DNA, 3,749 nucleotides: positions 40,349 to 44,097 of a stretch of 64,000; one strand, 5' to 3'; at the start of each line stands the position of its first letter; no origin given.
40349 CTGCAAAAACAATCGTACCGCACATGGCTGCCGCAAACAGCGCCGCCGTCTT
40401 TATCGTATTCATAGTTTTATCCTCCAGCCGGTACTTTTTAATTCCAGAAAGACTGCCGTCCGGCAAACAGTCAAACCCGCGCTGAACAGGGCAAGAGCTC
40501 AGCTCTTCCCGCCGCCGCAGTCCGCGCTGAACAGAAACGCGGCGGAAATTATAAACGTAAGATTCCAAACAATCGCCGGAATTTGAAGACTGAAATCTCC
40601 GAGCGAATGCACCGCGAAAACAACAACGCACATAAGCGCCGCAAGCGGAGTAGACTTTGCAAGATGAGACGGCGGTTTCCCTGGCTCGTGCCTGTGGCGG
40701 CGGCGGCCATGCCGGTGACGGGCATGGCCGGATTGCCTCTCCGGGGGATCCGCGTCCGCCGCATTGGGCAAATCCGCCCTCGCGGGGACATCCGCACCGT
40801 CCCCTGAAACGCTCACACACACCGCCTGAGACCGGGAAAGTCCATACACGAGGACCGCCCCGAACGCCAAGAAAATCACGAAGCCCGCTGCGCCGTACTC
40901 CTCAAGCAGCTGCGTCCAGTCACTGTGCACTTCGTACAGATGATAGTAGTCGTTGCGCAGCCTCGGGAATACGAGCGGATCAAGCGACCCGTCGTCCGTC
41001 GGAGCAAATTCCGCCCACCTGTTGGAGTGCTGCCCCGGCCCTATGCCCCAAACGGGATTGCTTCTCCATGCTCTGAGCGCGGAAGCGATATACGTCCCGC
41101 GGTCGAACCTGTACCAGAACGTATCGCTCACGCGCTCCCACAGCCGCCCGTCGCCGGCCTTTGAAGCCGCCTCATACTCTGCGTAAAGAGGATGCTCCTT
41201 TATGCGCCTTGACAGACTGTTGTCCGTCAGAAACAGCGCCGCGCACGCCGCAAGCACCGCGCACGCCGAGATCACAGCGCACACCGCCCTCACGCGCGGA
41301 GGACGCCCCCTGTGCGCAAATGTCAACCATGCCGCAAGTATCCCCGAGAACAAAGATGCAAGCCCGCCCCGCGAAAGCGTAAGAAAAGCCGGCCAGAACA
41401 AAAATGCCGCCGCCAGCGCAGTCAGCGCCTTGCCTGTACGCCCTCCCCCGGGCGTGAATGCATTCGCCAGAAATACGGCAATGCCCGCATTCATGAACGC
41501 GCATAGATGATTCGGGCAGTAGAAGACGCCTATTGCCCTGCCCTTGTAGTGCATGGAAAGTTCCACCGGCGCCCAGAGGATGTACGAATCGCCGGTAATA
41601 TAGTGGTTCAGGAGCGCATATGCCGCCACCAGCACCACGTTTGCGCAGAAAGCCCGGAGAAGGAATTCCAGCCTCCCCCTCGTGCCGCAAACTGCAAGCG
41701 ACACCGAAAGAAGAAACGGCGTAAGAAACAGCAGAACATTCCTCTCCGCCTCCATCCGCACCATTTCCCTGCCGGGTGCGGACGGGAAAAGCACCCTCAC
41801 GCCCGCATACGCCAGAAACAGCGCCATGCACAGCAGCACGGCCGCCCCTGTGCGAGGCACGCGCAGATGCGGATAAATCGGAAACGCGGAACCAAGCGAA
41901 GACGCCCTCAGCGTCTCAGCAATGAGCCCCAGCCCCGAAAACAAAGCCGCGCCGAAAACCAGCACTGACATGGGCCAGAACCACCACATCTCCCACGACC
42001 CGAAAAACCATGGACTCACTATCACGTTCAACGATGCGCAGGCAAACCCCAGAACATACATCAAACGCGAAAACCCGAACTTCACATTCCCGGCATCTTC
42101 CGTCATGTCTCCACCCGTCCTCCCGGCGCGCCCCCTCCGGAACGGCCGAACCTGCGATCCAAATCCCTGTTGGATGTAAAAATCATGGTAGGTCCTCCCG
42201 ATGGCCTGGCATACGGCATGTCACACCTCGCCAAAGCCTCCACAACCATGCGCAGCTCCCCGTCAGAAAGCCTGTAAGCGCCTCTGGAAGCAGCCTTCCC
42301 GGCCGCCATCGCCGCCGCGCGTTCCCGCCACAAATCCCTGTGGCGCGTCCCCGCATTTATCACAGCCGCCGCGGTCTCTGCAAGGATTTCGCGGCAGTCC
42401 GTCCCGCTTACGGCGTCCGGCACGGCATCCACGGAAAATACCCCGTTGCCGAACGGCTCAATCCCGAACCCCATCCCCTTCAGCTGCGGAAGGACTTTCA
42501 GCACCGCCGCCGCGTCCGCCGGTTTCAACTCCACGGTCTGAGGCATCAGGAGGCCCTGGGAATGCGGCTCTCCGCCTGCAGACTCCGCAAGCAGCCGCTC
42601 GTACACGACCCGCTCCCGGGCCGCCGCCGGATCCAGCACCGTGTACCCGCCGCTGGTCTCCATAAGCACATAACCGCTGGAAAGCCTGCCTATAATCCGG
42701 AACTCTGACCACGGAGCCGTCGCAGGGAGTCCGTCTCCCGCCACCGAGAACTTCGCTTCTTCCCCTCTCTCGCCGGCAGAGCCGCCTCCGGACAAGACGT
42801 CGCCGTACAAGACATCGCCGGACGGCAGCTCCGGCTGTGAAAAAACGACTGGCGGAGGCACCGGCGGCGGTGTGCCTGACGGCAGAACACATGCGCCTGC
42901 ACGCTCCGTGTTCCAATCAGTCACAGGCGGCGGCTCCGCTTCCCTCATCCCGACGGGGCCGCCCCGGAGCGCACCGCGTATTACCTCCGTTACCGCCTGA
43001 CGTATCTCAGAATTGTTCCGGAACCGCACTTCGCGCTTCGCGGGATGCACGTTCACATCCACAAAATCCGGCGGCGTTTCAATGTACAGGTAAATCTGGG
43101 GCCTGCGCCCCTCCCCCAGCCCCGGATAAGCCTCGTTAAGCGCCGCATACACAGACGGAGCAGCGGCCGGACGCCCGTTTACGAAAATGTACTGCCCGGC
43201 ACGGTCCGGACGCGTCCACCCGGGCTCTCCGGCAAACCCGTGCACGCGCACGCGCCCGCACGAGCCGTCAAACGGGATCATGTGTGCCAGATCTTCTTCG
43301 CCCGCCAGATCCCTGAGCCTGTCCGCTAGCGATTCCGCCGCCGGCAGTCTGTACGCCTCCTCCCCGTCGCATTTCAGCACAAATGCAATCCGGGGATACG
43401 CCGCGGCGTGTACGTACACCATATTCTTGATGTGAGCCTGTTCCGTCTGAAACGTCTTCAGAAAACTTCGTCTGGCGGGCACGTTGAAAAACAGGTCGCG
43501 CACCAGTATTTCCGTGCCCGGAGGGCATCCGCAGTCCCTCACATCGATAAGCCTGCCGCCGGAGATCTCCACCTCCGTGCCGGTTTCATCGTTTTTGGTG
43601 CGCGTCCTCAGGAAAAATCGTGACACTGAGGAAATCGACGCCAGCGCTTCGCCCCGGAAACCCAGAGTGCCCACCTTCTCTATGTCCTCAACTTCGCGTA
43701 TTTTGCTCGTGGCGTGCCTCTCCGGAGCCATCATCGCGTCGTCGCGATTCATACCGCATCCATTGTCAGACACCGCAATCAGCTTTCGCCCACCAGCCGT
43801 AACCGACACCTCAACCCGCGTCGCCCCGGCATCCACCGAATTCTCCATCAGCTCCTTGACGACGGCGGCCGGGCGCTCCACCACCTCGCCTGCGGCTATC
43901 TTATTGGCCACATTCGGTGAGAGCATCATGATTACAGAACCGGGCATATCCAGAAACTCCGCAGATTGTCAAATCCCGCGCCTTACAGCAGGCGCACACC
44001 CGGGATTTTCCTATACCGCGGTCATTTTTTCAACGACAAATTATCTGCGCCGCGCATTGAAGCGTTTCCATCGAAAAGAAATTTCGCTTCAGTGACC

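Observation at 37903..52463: A 14.5-kb chain of overlapping minus-strand genes mixes hydrolases, a lyase and an esterase with mutL and a Wzy-like membrane protein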

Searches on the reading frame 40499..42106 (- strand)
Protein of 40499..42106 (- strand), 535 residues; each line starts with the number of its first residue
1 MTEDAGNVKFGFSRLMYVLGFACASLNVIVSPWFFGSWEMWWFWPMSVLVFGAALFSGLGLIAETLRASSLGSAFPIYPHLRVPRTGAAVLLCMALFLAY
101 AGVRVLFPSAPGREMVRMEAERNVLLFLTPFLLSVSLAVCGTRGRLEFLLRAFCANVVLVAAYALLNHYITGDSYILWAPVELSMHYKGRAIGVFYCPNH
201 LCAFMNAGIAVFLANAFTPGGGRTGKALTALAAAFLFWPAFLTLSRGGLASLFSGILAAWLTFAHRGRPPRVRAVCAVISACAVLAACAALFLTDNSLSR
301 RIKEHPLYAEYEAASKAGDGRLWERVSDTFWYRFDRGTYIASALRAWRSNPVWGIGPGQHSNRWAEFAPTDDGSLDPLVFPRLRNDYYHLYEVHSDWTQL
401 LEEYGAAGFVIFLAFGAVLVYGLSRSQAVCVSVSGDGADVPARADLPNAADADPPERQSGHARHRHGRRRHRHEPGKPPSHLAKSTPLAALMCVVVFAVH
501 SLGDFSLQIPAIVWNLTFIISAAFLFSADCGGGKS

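Call 4: search_protein_families(library=pfam, proteins=[window:40499-42106:-], max_evalue=0.01)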
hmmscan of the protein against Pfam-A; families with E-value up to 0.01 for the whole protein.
window:40499-42106:- (535 aa): 1 family
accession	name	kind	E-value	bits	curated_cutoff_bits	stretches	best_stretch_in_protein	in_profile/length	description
PF04932.20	Wzy_C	-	5.1e-11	43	31.7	1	232-413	2-149/149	O-Antigen ligase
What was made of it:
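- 40499..42106 (-): Wzy_C / O-antigen-ligase-like polytopic membrane protein with a His/Arg-rich loop. Its start overlaps the mutL stop by 4 nt (ATGA). PF04932 5e-11, above the Pfam cutoff (call 4).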

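Call 14: search_protein_families(library=ncbifam, proteins=[window:40499-42106:-], max_evalue=0.1)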
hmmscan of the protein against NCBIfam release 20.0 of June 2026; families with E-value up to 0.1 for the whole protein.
window:40499-42106:- (535 aa): 0 families

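Call 20: find_related_loci(query=A1, collection=metagenome_contigs, flank=6000)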
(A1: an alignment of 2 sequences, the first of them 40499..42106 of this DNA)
Query A1 (535 aa) in metagenome_contigs; peptide patterns used: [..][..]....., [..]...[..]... (x = any residue, [..] = any of these).
374 stretches matched a pattern; 47 encode a relative of the query (tblastn E <= 1e-3); 47 distinct loci.
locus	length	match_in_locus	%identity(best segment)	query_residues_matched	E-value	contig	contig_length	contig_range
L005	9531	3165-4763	42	3-530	2e-122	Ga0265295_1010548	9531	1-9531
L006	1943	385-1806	43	9-519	2e-115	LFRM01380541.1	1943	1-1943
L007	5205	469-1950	45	3-531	2e-104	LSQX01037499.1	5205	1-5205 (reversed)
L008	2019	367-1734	39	103-529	6e-98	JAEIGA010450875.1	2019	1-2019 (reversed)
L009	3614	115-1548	40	1-525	1e-87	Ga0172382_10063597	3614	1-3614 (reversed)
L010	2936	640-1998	30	13-521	2e-64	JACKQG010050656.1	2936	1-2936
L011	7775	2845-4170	33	12-519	5e-62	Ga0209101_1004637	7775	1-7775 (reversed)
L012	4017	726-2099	34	14-524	1e-59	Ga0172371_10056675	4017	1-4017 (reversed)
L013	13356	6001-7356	30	13-524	3e-59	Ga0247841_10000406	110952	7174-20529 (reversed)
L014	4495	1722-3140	32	1-521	2e-58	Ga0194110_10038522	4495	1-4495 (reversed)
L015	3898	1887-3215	31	19-524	1e-58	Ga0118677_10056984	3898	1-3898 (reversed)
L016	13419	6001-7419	32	1-521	6e-58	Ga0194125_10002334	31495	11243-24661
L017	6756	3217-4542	33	13-514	6e-57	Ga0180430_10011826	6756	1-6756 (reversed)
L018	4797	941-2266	33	13-514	7e-57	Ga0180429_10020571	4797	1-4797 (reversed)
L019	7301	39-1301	31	28-521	1e-55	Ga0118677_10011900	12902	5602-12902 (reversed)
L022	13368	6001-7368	31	12-521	1e-53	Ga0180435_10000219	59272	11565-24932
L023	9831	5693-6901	35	21-435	3e-52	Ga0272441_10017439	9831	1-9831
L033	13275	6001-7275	29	30-520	7e-43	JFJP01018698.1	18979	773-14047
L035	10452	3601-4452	39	20-308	7e-39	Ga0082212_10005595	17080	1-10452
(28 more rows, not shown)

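Call 67: search_protein_families(library=pfam, proteins=[L016:7479-8141:+, L022:7416-8078:+, L035:4917-5597:+, L023:7102-7815:+, L017:1487-3205:+, L011:964-2565:+, L011:4266-5969:+, L013:4794-5792:+, L033:5128-5880:+, L005:4769-5473:-], max_evalue=0.001)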
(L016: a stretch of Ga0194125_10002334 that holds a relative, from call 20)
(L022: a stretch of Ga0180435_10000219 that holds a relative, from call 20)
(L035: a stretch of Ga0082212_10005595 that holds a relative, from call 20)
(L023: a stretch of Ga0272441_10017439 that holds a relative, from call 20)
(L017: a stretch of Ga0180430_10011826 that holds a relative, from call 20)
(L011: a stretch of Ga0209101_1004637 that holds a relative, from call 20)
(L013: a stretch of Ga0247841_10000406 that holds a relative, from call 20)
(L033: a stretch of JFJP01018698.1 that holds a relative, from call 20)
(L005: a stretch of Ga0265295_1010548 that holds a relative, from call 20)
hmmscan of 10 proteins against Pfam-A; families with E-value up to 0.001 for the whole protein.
L016:7479-8141:+ (220 aa): 2 families
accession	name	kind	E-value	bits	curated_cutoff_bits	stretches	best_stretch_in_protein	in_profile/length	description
PF12850.12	Metallophos_2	-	1.6e-10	41.7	27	1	161-200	98-138/154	Calcineurin-like phosphoesterase superfamily domain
PF00149.33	Metallophos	-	9.6e-08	33.1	21.5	1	5-180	4-190/191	Calcineurin-like phosphoesterase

L022:7416-8078:+ (220 aa): 2 families
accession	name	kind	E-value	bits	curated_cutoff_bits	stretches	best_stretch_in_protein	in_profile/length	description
PF00149.33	Metallophos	-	7.9e-12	46.4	21.5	1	6-181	4-190/191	Calcineurin-like phosphoesterase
PF12850.12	Metallophos_2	-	5.4e-10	39.9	27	1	6-200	4-137/154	Calcineurin-like phosphoesterase superfamily domain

L035:4917-5597:+ (226 aa): 1 family
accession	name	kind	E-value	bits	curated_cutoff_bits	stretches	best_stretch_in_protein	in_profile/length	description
PF19595.4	DUF6100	-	3.3e-77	259.6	27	1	8-220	5-217/222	Family of unknown function (DUF6100)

L023:7102-7815:+ (237 aa): 2 families
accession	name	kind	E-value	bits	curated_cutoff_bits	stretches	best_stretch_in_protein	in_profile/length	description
PF00149.33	Metallophos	-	8e-12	46.4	21.5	1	4-180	4-190/191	Calcineurin-like phosphoesterase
PF12850.12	Metallophos_2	-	8.3e-11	42.6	27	1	1-198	1-136/154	Calcineurin-like phosphoesterase superfamily domain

L017:1487-3205:+ (572 aa): 2 families
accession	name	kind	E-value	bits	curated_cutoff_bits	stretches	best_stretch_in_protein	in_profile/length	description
PF13472.12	Lipase_GDSL_2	-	0.00025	22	32.9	1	318-382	2-66/178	GDSL-like Lipase/Acylhydrolase family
PF00657.28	Lipase_GDSL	-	0.00079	20.1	23.6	0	315-373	1-65/208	GDSL-like Lipase/Acylhydrolase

L011:964-2565:+ (533 aa): 8 families
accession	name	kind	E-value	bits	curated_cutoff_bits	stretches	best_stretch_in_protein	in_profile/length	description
PF02518.31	HATPase_c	-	6.6e-24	84.9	26.4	1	289-393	2-109/111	Histidine kinase-, DNA gyrase B-, and HSP90-like ATPase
PF00072.30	Response_reg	-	1.7e-20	73.7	30.2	1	415-523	1-109/111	Response regulator receiver domain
PF08448.16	PAS_4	-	6.8e-12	46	23.1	1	27-134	2-107/110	PAS fold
PF00989.32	PAS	-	2.7e-08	34.2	22.6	1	21-126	2-107/113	PAS fold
PF13426.13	PAS_9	-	1.9e-07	31.7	27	1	32-134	3-103/103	PAS domain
PF00512.31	HisKA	-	2.3e-06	28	26.9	1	172-237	2-63/66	His Kinase A (phospho-acceptor) domain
PF13188.13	PAS_8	-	7.4e-06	26.1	21.8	1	21-79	2-56/65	PAS domain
PF13581.12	HATPase_c_2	-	0.00039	20.9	27.4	0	294-389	37-125/127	Histidine kinase-like ATPase domain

L011:4266-5969:+ (567 aa): 3 families
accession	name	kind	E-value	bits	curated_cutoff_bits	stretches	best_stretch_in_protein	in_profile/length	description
PF03720.21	UDPG_MGDP_dh_C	-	1.8e-21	76.8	30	1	412-534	1-102/103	UDP-glucose/GDP-mannose dehydrogenase family, UDP binding domain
PF00984.24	UDPG_MGDP_dh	-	2e-15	57.1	25.4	1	291-356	2-68/94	UDP-glucose/GDP-mannose dehydrogenase family, central domain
PF03721.20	UDPG_MGDP_dh_N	-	7.7e-12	45.6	27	1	66-268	3-183/187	UDP-glucose/GDP-mannose dehydrogenase family, NAD binding domain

L013:4794-5792:+ (332 aa): 4 families
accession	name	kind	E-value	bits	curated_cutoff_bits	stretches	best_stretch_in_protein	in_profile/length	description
PF01370.27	Epimerase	-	1.2e-39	136.6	20.9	1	16-256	2-240/240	NAD dependent epimerase/dehydratase family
PF16363.11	GDP_Man_Dehyd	-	4.3e-20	72.9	27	1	17-281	2-273/332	GDP-mannose 4,6 dehydratase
PF13460.12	NAD_binding_10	-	2.1e-05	24.9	27.2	1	19-146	1-114/184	NAD(P)H-binding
PF05368.20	NmrA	-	3.8e-05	23.9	27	1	13-133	3-110/298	NmrA-like family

L033:5128-5880:+ (250 aa): 1 family
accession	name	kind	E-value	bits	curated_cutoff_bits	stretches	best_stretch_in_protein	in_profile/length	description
PF06439.18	3keto-disac_hyd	-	2.2e-36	126.1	26.8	1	51-241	2-186/187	3-keto-disaccharide hydrolase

L005:4769-5473:- (234 aa): 1 family
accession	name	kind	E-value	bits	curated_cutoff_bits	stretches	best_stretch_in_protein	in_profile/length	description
PF13419.12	HAD_2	-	1.5e-05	25.7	23.8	1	21-141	2-121/178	Haloacid dehalogenase-like hydrolase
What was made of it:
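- On Wzy_C / O-antigen ligase-like (PF04932): Some distant relatives sit next to UDP-glucose dehydrogenase or epimerase genes (call 67).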

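Call 83: search_protein_families(library=padloc, proteins=[window:40499-42106:-], max_evalue=0.01)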
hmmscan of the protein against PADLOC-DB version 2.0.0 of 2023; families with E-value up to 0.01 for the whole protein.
window:40499-42106:- (535 aa): 0 families

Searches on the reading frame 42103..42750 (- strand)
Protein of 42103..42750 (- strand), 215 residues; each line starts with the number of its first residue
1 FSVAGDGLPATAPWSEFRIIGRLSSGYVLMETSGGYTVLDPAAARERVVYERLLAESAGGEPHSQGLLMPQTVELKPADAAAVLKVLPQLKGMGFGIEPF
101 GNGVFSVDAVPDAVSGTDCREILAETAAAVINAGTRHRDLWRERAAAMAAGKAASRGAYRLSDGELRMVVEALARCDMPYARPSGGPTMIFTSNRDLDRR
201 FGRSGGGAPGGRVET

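Call 56: search_solved_structures(query=window:42103-42750:-, max_evalue=0.01, show_alignments=4)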
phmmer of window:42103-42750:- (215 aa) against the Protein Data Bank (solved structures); distinct sequences matched with E-value up to 0.01: 4.
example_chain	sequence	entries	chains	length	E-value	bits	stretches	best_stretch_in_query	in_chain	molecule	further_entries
3gab_A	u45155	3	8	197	2.9e-14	56.7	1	20-203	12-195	DNA mismatch repair protein mutL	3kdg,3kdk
3ncv_A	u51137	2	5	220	1e-07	35.3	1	20-203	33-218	DNA mismatch repair protein mutL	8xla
4e4w_B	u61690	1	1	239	0.00083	22.5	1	15-190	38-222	DNA mismatch repair protein PMS1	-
4fmn_B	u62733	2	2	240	0.00084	22.5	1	15-190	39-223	DNA mismatch repair protein PMS1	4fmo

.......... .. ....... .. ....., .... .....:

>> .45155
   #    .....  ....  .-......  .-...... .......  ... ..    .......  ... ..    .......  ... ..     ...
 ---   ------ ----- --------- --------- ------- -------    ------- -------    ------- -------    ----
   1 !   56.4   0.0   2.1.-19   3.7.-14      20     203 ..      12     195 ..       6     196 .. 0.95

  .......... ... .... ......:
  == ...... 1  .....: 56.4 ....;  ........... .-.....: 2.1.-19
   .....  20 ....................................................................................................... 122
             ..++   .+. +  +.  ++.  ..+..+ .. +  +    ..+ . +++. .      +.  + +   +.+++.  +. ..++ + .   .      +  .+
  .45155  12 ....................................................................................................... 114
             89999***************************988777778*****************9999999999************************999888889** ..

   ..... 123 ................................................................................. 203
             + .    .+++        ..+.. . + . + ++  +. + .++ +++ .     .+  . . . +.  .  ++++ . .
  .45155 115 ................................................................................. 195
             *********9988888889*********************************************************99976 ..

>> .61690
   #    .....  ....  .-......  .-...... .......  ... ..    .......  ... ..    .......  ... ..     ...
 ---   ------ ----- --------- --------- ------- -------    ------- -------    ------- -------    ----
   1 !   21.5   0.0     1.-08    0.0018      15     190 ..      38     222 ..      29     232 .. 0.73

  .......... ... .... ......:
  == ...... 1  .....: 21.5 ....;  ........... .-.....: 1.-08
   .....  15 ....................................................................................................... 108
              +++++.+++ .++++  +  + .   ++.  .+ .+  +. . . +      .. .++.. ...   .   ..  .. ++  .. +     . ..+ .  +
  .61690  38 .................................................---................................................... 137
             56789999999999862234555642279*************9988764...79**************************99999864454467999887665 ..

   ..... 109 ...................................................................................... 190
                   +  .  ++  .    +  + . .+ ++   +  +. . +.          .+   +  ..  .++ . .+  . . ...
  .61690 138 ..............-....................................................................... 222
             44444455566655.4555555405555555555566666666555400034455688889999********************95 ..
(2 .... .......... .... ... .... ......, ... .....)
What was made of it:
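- On MutL (TIGR00585): Aligns to the B. subtilis MutL C-terminal domain 3gab at E 3e-14 (call 56).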

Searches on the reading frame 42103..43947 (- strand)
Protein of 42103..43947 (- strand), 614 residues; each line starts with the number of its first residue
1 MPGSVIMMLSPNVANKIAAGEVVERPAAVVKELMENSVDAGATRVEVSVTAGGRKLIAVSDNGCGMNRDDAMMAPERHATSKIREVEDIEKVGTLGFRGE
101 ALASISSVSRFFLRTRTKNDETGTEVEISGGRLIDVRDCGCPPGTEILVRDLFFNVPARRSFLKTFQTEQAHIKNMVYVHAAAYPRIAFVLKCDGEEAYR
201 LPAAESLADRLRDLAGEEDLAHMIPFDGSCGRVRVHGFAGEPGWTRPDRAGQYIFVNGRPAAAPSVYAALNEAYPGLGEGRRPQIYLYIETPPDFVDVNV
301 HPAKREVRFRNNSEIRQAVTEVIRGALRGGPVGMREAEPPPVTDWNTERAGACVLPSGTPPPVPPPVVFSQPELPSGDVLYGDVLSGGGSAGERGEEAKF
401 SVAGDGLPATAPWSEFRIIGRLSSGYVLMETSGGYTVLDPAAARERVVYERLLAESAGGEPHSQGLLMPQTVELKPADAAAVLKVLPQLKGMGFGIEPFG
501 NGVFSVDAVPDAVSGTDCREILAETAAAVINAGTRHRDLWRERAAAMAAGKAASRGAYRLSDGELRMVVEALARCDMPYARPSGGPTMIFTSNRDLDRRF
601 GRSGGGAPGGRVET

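Call 4: search_protein_families(library=pfam, proteins=[window:42103-43947:-], max_evalue=0.01)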
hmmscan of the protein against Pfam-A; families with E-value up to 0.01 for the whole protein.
window:42103-43947:- (614 aa): 4 families
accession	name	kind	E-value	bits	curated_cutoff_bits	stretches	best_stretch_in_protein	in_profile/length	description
PF01119.25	DNA_mis_repair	-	2.1e-29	102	26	1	212-327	2-118/119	DNA mismatch repair protein, C-terminal domain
PF08676.16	MutL_C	-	1.1e-22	80.6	25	1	420-555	2-137/142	MutL C terminal dimerisation domain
PF13589.12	HATPase_c_3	-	1.4e-11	45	25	1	27-124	4-101/137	Histidine kinase-, DNA gyrase B-, and HSP90-like ATPase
PF02518.31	HATPase_c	-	3.7e-07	31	26.4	1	25-80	5-63/111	Histidine kinase-, DNA gyrase B-, and HSP90-like ATPase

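Call 9: find_encoding_contigs(protein=window:42103-43947:-, flank=10000, max_places=6)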
Protein window:42103-43947:- (614 aa): no gene with exactly this product is on record in the collection.

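Call 10: find_related_loci(query=window:42103-43947:-, collection=genome_contigs, flank=10000)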
Query window:42103-43947:- (614 aa) in genome_contigs; peptide patterns used: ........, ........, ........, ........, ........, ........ (x = any residue, [..] = any of these).
34 stretches matched a pattern; 4 encode a relative of the query (tblastn E <= 1e-3); 4 distinct loci.
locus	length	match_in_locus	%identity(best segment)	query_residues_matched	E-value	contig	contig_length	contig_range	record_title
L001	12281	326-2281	51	3-597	0e+0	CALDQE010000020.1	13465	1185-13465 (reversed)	MAG TPA_asm: uncultured Verrucomicrobia bacterium isolate SRR6425821_bin.29_CONCOCT_v1.1_MAG genome assembly, contig: ER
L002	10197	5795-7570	39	1-600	5e-115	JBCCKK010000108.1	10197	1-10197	MAG: Verrucomicrobiota bacterium isolate P01_C01_bin.136 k141_1524961_length_10197_cov_10.0000, whole genome shotgun seq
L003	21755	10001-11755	31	5-602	8e-80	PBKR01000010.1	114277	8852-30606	MAG: Nitrosomonadaceae bacterium isolate SP263 122094, whole genome shotgun sequence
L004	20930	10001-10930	38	3-327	3e-64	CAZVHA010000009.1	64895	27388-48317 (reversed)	MAG TPA_asm: uncultured bacterium isolate SRP178908_co1_279 genome assembly, contig: NODE_210_length_64895_cov_47.834917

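Call 14: search_protein_families(library=ncbifam, proteins=[window:42103-43947:-], max_evalue=0.1)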
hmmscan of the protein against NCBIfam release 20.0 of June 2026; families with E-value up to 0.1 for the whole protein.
window:42103-43947:- (614 aa): 12 families
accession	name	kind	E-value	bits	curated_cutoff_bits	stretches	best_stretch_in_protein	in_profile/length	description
TIGR00585.2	mutl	equivalog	3.3e-140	468.6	180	2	6-329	1-325/555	DNA mismatch repair endonuclease MutL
NF000953.0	PRK00095.2-4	equivalog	9.1e-124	414.6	693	2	5-329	2-330/611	DNA mismatch repair endonuclease MutL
NF000949.0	PRK00095.1-2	equivalog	1.7e-121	407.3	750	2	5-328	6-326/634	DNA mismatch repair endonuclease MutL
NF000950.0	PRK00095.1-3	equivalog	8.6e-112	374.6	756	2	6-328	4-326/641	DNA mismatch repair endonuclease MutL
NF000948.0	PRK00095.1-1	equivalog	1.3e-93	315.1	701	2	6-327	3-329/625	DNA mismatch repair endonuclease MutL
NF000952.0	PRK00095.2-2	subfamily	4.3e-93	312.9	840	2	6-327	3-327/623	DNA mismatch repair endonuclease MutL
NF000954.0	PRK00095.2-5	equivalog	2.6e-76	257.3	937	2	5-328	6-329/588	DNA mismatch repair endonuclease MutL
NF000951.0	PRK00095.2-1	equivalog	7.9e-72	242.7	391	2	5-331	4-336/559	DNA mismatch repair endonuclease MutL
NF050001.1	restrict_BbrUII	equivalog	1.1e-06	27.4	550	1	27-70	22-63/659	BbrUII/HgiDII family restriction enzyme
NF041932.1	MzaB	equivalog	0.0002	19.9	850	1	27-118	13-103/480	MZA anti-phage system associated ATPase MzaB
NF047352.1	P_loop_sacsin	domain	0.00035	21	50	1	29-97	3-65/80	sacsin N-terminal ATP-binding-like domain-containing protein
TIGR02916.1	PEP_his_kin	equivalog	0.038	12.6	300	1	24-68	578-625/679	XrtA/PEP-CTERM system histidine kinase PrsK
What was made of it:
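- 42103..43947 (-): mutL. The ATPase, DNA_mis_repair and dimerisation domains are intact. The endonuclease zinc site is degenerate. TIGR00585 3e-140; PF01119, PF08676, PF13589 (calls 4, 14).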

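Call 83: search_protein_families(library=padloc, proteins=[window:42103-43947:-], max_evalue=0.01)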
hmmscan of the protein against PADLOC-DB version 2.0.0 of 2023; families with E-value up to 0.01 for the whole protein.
window:42103-43947:- (614 aa): 1 family
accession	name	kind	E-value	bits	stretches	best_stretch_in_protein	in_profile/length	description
PDLC02204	MzaB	-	0.001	15.6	1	12-93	10-95/500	-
